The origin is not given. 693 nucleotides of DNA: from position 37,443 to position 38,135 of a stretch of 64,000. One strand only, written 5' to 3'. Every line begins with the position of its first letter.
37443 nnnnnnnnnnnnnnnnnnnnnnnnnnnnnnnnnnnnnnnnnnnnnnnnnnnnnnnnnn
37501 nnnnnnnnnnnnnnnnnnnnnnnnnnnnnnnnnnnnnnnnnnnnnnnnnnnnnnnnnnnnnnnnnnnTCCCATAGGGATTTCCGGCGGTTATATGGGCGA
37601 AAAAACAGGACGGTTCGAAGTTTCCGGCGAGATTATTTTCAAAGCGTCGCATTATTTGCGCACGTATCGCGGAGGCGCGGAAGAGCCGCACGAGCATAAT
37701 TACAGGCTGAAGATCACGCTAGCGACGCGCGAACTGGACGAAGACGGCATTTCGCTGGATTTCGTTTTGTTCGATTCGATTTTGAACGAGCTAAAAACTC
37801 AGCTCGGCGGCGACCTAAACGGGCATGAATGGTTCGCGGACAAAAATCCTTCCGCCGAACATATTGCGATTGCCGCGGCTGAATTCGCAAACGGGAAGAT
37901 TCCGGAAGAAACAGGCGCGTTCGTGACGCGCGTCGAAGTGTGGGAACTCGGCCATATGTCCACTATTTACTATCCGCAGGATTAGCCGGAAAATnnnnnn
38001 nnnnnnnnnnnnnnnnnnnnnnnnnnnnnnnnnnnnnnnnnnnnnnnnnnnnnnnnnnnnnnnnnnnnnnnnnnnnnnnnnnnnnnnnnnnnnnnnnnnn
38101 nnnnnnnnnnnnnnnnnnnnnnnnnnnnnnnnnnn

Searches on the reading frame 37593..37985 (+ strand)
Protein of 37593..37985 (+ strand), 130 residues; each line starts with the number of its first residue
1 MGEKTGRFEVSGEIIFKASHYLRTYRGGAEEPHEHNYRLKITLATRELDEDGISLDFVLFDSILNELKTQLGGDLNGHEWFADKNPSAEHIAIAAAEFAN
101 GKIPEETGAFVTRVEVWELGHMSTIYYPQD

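Call 8: search_protein_families(library=pfam, proteins=[window:37593-37985:+], max_evalue=0.001)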
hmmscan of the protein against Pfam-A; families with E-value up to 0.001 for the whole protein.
window:37593-37985:+ (130 aa): 1 family
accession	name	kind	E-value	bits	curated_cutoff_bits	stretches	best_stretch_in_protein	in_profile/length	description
PF01242.24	PTPS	-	2.3e-18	66.7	22.4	1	11-124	3-116/121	6-pyruvoyl tetrahydropterin synthase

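Call 30: search_protein_families(library=padloc, proteins=[window:37593-37985:+], max_evalue=0.01)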
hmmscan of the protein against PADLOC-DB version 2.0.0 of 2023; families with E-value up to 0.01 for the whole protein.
window:37593-37985:+ (130 aa): 0 families

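Call 35: search_protein_families(library=ncbifam, proteins=[window:37593-37985:+], max_evalue=0.00001)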
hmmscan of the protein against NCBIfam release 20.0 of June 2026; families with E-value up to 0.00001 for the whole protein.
window:37593-37985:+ (130 aa): 1 family
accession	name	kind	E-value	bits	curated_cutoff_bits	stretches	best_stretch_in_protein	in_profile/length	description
TIGR03367.1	queuosine_QueD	equivalog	1.2e-10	41.7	89.25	1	10-95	2-86/92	6-carboxytetrahydropterin synthase QueD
